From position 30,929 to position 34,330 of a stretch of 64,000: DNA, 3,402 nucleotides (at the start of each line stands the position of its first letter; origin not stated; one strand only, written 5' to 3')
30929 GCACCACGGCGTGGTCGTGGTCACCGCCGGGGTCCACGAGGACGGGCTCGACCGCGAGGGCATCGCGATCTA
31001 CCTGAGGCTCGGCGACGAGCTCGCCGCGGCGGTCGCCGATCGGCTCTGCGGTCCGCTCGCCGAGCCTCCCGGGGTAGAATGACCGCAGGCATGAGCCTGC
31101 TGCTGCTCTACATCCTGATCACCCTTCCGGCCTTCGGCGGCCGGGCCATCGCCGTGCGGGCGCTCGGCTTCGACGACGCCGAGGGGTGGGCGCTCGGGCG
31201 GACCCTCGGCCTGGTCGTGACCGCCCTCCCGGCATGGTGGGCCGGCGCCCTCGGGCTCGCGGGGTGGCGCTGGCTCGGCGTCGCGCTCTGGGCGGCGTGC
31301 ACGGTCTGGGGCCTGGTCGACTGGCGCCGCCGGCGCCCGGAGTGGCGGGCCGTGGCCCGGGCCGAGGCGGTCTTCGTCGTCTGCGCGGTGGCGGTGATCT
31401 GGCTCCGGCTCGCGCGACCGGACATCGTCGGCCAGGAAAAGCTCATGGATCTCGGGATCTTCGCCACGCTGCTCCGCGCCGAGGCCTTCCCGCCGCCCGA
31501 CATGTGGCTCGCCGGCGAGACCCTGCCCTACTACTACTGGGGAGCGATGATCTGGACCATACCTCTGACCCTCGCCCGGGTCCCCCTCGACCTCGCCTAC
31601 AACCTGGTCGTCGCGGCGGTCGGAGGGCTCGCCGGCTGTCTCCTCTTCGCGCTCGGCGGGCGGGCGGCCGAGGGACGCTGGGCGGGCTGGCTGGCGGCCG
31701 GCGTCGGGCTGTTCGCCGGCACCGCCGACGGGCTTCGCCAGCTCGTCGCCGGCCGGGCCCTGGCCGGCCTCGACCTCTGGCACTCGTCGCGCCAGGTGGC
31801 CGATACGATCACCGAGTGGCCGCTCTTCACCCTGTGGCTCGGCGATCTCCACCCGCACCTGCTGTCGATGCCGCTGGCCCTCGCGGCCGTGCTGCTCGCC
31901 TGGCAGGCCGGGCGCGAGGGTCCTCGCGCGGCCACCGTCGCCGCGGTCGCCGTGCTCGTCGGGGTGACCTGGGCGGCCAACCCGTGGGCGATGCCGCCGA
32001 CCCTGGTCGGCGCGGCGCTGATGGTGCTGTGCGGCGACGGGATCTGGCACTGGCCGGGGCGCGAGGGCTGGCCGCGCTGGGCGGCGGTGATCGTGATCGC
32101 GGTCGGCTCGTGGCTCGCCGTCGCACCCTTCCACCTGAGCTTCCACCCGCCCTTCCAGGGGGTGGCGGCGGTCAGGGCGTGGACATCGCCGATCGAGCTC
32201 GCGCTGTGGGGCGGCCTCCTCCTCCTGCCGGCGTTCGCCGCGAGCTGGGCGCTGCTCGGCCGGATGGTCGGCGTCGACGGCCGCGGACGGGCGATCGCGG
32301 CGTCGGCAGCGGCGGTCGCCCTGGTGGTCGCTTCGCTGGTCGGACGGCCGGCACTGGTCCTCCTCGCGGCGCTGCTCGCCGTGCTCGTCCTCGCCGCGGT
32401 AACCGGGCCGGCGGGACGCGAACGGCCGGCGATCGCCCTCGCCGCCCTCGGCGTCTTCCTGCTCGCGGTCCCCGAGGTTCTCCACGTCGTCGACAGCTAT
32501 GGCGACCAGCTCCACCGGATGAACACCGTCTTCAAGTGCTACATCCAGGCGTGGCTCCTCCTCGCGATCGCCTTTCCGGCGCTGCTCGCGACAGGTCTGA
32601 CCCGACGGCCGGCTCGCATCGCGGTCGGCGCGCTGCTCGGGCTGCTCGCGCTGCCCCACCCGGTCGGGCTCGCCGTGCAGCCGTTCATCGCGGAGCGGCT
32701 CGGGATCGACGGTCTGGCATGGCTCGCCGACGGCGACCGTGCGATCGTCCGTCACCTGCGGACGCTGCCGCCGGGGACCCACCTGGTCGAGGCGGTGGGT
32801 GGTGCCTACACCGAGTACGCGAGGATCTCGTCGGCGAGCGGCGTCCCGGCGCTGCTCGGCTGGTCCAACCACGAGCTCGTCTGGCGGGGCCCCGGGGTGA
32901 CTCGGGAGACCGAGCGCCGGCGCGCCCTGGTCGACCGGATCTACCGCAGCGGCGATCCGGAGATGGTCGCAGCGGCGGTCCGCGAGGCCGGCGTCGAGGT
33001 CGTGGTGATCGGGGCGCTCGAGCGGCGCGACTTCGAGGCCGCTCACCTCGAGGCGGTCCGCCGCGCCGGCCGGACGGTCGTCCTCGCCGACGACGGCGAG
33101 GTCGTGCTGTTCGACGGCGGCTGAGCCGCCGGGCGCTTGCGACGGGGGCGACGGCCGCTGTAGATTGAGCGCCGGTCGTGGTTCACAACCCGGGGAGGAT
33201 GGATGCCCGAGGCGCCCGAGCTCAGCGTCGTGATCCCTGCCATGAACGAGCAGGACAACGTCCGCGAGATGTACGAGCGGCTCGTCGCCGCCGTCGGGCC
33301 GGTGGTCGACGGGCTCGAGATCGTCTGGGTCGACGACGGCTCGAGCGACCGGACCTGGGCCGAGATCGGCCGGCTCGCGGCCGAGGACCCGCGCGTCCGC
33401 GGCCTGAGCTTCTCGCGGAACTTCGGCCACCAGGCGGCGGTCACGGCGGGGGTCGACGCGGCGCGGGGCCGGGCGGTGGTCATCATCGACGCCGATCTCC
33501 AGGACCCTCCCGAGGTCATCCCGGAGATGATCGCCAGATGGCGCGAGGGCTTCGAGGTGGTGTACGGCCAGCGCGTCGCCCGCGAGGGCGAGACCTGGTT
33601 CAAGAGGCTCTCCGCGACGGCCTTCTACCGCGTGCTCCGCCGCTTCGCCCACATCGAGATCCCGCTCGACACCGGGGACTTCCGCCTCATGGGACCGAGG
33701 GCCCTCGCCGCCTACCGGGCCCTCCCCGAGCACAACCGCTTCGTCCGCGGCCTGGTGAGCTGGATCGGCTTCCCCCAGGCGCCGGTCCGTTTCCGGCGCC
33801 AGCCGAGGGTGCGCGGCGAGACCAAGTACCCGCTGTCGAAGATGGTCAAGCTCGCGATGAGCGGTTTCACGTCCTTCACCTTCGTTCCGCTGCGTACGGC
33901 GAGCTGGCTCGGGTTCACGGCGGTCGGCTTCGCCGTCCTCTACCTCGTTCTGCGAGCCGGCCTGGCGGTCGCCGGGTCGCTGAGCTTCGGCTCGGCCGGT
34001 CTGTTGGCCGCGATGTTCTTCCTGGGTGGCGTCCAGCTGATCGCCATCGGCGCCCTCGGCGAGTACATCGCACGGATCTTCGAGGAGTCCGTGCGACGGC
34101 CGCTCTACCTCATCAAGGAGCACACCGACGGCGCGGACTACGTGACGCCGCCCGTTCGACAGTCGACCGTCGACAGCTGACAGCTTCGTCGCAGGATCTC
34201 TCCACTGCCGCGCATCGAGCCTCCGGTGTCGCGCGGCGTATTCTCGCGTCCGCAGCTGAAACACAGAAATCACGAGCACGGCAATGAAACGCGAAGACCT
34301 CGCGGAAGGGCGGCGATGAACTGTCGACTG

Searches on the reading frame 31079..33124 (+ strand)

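Call 9: search_protein_families(library=pfam, proteins=[window:31079-33124:+], max_evalue=0.001)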
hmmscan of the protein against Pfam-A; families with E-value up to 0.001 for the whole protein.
window:31079-33124:+ (681 aa): 1 family
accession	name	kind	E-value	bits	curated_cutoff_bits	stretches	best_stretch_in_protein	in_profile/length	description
PF10060.15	DUF2298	-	1.2e-83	282.2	27.8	1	48-495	2-488/488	Uncharacterized membrane protein (DUF2298)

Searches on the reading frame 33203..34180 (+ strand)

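Call 9: search_protein_families(library=pfam, proteins=[window:33203-34180:+], max_evalue=0.001)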
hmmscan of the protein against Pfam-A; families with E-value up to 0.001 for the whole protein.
window:33203-34180:+ (325 aa): 2 families
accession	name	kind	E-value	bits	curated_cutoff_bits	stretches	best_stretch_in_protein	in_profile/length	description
PF00535.33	Glycos_transf_2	-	4.9e-32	111.6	23.3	1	8-166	1-162/168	Glycosyl transferase family 2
PF13641.12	Glyco_tranf_2_3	-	3.4e-06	27.7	27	1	5-143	1-142/230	Glycosyltransferase like family 2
